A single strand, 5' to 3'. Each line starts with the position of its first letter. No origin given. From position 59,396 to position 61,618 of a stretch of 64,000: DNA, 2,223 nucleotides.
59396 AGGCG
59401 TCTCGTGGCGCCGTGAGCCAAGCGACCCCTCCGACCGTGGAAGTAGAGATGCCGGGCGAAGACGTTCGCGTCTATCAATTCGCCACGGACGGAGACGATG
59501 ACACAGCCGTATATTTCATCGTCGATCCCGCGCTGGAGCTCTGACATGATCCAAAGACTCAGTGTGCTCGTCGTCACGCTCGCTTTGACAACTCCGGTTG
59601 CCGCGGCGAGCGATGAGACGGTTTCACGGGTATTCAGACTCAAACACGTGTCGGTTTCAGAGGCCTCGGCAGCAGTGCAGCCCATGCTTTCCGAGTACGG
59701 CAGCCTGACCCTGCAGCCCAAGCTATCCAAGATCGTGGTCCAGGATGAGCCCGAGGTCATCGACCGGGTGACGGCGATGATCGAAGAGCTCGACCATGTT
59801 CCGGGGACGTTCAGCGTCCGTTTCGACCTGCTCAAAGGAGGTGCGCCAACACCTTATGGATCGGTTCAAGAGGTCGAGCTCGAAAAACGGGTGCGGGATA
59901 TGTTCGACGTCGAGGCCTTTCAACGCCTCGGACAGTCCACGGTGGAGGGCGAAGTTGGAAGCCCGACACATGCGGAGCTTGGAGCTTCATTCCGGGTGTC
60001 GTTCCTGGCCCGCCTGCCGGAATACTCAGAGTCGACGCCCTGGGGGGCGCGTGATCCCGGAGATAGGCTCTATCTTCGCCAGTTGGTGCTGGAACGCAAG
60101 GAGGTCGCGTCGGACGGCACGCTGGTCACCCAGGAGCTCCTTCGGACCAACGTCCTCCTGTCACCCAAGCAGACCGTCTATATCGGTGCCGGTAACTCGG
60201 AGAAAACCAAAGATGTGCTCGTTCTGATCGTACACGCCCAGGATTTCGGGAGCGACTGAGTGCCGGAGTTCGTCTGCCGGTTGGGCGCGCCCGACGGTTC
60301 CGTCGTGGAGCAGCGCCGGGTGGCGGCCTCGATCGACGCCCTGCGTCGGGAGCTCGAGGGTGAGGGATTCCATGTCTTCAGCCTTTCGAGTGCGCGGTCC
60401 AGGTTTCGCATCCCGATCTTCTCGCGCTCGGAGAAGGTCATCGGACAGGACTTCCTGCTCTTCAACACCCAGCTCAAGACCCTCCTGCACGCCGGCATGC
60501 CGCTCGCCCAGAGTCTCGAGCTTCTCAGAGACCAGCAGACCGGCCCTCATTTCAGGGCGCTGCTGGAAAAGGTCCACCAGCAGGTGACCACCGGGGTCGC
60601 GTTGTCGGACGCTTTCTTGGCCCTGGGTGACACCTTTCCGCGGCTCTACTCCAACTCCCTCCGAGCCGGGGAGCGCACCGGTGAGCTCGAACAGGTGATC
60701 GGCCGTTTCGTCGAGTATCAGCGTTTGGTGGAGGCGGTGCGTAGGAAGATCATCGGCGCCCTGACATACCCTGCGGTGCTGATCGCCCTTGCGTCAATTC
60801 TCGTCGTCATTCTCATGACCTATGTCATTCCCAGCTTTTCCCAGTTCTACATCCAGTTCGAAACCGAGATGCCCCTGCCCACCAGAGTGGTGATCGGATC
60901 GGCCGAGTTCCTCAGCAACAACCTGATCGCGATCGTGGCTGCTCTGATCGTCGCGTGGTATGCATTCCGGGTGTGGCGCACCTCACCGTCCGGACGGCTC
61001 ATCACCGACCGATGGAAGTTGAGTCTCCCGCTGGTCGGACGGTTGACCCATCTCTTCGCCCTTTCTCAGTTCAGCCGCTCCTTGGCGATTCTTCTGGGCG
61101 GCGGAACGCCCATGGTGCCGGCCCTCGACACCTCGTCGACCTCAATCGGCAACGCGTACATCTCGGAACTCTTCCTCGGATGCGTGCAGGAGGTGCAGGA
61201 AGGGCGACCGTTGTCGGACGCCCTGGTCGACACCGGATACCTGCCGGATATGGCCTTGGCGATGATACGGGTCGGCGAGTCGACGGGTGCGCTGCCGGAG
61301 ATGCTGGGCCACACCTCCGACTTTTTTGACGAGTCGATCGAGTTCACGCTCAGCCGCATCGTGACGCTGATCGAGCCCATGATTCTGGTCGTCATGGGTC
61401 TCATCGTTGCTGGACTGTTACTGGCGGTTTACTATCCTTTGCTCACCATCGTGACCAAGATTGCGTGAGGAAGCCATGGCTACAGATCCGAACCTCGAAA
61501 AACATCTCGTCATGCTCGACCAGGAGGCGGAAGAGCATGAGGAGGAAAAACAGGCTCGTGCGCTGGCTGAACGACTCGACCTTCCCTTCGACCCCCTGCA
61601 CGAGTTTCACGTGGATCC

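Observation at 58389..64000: T2SS/T4P-like machinery co-transcribed with its own ECF sigma/anti-sigma pair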

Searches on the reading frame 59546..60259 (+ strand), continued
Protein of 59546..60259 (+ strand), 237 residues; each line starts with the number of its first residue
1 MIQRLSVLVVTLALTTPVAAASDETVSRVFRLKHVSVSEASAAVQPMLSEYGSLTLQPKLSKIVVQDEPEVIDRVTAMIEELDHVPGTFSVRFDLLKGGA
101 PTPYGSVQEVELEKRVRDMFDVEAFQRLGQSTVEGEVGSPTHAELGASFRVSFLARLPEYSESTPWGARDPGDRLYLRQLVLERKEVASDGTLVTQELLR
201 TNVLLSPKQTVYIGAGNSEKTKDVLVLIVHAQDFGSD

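Call 74: find_encoding_contigs(protein=P0439, flank=10000, max_places=1)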
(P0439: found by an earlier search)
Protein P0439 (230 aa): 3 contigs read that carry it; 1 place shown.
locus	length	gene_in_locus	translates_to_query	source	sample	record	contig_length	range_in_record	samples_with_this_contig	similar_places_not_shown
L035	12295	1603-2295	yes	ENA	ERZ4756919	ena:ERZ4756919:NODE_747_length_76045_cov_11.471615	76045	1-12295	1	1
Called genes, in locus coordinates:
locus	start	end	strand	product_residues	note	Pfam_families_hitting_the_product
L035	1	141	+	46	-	?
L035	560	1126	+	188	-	PF07638:Sigma70_ECF, PF04542:Sigma70_r2, PF08281:Sigma70_r4_2, PF04545:Sigma70_r4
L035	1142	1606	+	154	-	-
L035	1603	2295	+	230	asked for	PF03958:Secretin_N (faint)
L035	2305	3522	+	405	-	PF00482:T2SSF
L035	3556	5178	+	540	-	PF05157:MshEN, PF00437:T2SSE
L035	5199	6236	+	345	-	PF11104:PilM_2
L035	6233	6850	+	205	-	-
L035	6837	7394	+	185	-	-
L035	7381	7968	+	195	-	-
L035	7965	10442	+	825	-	PF16344:FecR_C (weak), PF07660:STN (faint), PF03958:Secretin_N (weak), PF00263:Secretin, PF00963:Cohesin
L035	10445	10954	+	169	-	-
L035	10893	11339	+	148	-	PF07963:N_methyl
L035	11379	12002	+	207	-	-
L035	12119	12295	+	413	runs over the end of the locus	PF07676:PD40 (faint), PF26549:Tricorn_N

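Call 86: search_protein_families(library=pfam, proteins=[L034:9492-10004:+, L034:8900-9505:+, L034:12556-14277:+], max_evalue=0.1)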
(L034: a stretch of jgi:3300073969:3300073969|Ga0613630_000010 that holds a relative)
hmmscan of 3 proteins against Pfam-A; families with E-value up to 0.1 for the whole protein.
L034:9492-10004:+ (170 aa): 0 families

L034:8900-9505:+ (201 aa): 8 families
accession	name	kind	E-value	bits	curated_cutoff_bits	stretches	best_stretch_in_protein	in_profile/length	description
PF04542.20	Sigma70_r2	-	1.7e-18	66.6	24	1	30-97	1-70/71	Sigma-70 region 2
PF08281.18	Sigma70_r4_2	-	4.8e-13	49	25.7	1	131-178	5-52/54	Sigma-70, region 4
PF04545.22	Sigma70_r4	-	6.8e-07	29.1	24.1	1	136-181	4-49/50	Sigma-70, region 4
PF00196.25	GerE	-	0.0026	17.8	23.5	1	137-180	3-45/57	Bacterial regulatory proteins, luxR family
PF01022.26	HTH_5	-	0.033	14.5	22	1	155-173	18-36/47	Bacterial regulatory protein, arsR family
PF21476.4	PF0610-like_N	-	0.051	14.2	33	0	151-173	13-35/50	PF0610-like, N-terminal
PF14493.12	HTH_40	-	0.065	14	27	0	156-177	16-37/89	Helix-turn-helix domain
PF07638.17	Sigma70_ECF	-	0.073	13.4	21.1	1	65-185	64-184/185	ECF sigma factor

L034:12556-14277:+ (573 aa): 16 families
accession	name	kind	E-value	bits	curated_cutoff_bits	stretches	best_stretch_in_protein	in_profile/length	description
PF13432.12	TPR_16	-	2e-10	41.3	32.7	1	368-428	1-61/65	Tetratricopeptide repeat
PF13428.12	TPR_14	-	2.9e-09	37.1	23.5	1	402-439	5-42/44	Tetratricopeptide repeat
PF14559.12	TPR_19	-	1.1e-08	35.7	25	1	412-469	5-62/68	Tetratricopeptide repeat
PF07719.23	TPR_2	-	2.2e-07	30.9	27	1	401-428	4-31/34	Tetratricopeptide repeat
PF13176.12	TPR_7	-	2.2e-05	24.6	27.9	1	402-428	3-29/36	Tetratricopeptide repeat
PF13181.12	TPR_8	-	0.00025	21.4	25.7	1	403-431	6-34/34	Tetratricopeptide repeat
PF00515.34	TPR_1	-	0.00025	21.2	27.8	1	403-428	6-31/34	Tetratricopeptide repeat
PF13424.12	TPR_12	-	0.0021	18.7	30.1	1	403-428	6-33/77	Tetratricopeptide repeat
PF13374.12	TPR_10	-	0.0026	18.2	27.5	1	404-427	8-31/42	Tetratricopeptide repeat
PF13371.12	TPR_9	-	0.0033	17.8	35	1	405-475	2-72/73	Tetratricopeptide repeat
PF23914.1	TPR_CcmH_CycH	-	0.0038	17.5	42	1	379-472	31-127/158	Cytochrome c-type biogenesis protein H TPR domain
PF25064.1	ARM_TT21_5th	-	0.0084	16.8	27.8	1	377-427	14-64/117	TT21 fifth ARM repeats domain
PF13414.12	TPR_11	-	0.01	16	26.8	1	406-441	2-37/42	TPR repeat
PF07721.20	TPR_4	-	0.032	15.3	27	1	401-423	4-26/26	Tetratricopeptide repeat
PF03704.23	BTAD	-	0.046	14.5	22.1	1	350-434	47-132/146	Bacterial transcriptional activator domain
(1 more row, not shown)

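Call 92: search_solved_structures(query=A6, max_evalue=10, show_alignments=3)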
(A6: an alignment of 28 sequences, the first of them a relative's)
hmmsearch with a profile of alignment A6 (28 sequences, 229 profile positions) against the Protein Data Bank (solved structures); distinct sequences matched with E-value up to 10: 25.
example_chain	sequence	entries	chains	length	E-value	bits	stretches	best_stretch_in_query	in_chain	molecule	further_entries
4av2_A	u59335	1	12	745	4.5e-10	42.5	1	27-99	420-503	TYPE IV PILUS BIOGENESIS AND COMPETENCE PROTEIN PILQ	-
9sh1_A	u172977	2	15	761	9.8e-10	41.4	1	44-99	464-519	Type IV pilus biogenesis and competence protein PilQ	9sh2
3jc8_Qa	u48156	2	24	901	2.3e-09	40.2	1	20-100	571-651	PilQ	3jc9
5ngi_A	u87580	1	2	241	2.4e-09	40.1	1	19-85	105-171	Type II secretion system protein D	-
5mp2_A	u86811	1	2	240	2.5e-09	40.1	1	18-85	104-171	Type II secretion system protein D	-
4e9j_A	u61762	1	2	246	2.5e-09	40.1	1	18-85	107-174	General secretion pathway protein D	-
4ec5_A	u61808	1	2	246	2.7e-09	40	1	18-85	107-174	General secretion pathway protein D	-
5wln_G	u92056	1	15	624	2.2e-08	37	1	18-85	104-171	Type II secretion system protein D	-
2y3m_A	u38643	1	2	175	4.7e-07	32.6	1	18-84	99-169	PROTEIN TRANSPORT PROTEIN HOFQ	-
6w6m_A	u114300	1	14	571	2.6e-06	30.2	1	27-95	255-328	Type IV pilus secretin PilQ family protein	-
5zdh_A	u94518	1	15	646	0.022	17.3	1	19-101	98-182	Type II secretion system protein D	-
3ezj_A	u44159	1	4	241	0.047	16.3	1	19-101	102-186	General secretion pathway protein GspD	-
9x0w_A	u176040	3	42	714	0.056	16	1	27-98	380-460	Fimbrial assembly protein PilQ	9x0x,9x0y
6ve2_A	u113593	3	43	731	0.059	16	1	27-98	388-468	Fimbrial assembly protein PilQ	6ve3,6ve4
8co1_Q1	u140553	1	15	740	0.067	15.8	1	49-96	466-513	Probable type IV piliation system protein DR_0774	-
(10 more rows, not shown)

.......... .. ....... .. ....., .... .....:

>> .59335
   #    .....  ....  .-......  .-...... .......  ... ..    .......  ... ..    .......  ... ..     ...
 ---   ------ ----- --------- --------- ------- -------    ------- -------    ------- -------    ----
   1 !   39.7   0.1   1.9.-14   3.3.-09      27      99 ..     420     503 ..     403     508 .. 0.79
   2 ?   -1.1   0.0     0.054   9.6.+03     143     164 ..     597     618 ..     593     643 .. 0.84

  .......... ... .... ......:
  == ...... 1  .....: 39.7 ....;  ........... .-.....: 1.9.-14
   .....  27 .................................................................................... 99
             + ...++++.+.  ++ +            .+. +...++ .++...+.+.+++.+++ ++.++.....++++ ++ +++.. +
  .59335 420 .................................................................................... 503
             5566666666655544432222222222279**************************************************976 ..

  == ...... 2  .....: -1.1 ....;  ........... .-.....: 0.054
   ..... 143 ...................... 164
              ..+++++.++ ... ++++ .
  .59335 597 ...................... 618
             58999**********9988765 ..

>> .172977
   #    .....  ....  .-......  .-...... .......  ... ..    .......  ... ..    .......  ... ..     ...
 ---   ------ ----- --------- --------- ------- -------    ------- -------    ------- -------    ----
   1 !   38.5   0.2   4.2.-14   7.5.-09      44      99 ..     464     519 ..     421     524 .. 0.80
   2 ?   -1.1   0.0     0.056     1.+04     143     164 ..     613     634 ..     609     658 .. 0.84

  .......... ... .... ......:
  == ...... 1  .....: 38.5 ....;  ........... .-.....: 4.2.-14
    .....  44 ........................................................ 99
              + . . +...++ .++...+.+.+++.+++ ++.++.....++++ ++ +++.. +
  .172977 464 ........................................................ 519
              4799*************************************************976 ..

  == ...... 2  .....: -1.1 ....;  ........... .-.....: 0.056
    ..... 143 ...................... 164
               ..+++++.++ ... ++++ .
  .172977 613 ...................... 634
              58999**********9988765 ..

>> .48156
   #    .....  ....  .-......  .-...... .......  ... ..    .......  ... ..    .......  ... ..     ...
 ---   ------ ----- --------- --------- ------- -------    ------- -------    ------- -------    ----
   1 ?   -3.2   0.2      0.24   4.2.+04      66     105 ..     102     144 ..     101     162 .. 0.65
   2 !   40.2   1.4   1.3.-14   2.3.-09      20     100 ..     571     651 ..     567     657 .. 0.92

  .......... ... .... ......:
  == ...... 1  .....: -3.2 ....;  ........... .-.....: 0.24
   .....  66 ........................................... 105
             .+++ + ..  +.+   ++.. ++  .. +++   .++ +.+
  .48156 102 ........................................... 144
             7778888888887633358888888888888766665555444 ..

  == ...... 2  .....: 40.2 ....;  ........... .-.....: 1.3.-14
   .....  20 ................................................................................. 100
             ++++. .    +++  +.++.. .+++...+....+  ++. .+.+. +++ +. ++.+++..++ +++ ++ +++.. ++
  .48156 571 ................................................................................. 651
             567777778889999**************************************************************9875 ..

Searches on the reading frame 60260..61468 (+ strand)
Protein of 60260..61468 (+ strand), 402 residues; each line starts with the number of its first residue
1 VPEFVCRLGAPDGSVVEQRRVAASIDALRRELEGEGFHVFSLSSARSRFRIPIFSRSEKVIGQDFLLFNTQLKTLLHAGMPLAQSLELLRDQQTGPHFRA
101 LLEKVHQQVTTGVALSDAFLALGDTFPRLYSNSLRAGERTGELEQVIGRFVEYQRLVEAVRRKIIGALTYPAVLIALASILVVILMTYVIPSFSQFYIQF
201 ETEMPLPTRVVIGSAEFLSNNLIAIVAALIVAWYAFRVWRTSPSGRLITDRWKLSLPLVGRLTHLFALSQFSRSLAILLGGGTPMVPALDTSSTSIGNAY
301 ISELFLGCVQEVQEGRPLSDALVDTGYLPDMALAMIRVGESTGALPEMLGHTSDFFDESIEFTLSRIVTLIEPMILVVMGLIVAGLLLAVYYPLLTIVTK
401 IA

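Call 5: search_protein_families(library=pfam, proteins=[window:60260-61468:+], max_evalue=0.1)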
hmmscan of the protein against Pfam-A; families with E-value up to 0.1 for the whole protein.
window:60260-61468:+ (402 aa): 1 family
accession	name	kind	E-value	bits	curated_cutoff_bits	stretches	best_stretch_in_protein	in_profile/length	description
PF00482.28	T2SSF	-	9.7e-55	184.3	25.2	2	70-191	3-125/125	Type II secretion system (T2SS), protein F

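Call 6: search_protein_families(library=ncbifam, proteins=[window:60260-61468:+], max_evalue=0.1)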
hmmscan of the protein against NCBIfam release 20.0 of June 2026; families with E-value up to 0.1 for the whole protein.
window:60260-61468:+ (402 aa): 6 families
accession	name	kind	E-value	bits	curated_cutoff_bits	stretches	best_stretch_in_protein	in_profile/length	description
TIGR02120.1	GspF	equivalog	1.8e-87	294.2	424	1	22-398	19-398/401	type II secretion system inner membrane protein GspF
NF052607.1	T4PiliAsmPilCThrm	equivalog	3.1e-75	253.8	700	1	1-401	1-404/406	type IV pilus assembly protein PilC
NF007861.0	PRK10573.1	equivalog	4.8e-71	239.9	401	1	63-397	59-394/401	protein transport protein HofC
NF052606.1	T4PiliAsmPilCMyx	equivalog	9e-71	238.9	700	1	57-401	74-418/419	type IV pilus assembly protein PilC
NF047826.1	T3SSXpsF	equivalog_domain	9.7e-59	199.2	650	1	55-399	58-402/405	type II secretion system protein XpsF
NF041012.2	T4P_ComGB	equivalog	4.2e-39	134.8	240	1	68-397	6-330/332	competence type IV pilus assembly protein ComGB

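Call 81: search_solved_structures(query=window:60260-61468:+, max_evalue=0.00001)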
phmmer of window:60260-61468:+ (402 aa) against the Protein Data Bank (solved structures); distinct sequences matched with E-value up to 0.00001: 5.
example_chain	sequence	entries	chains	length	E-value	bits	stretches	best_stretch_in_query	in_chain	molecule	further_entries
3jc8_Ca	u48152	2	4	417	2.6e-58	201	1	48-398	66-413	Type 4 fimbrial assembly protein PilC | PilC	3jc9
2vma_A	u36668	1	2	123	4.2e-13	52.2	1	62-165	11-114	GENERAL SECRETION PATHWAY PROTEIN F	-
2vmb_A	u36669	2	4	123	4.8e-13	52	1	62-164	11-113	GENERAL SECRETION PATHWAY PROTEIN F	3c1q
2whn_A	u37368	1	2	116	5.5e-13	51.8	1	50-164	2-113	PILUS ASSEMBLY PROTEIN PILC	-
5nbg_A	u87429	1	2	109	2.9e-11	46.2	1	62-164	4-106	General secretion pathway protein F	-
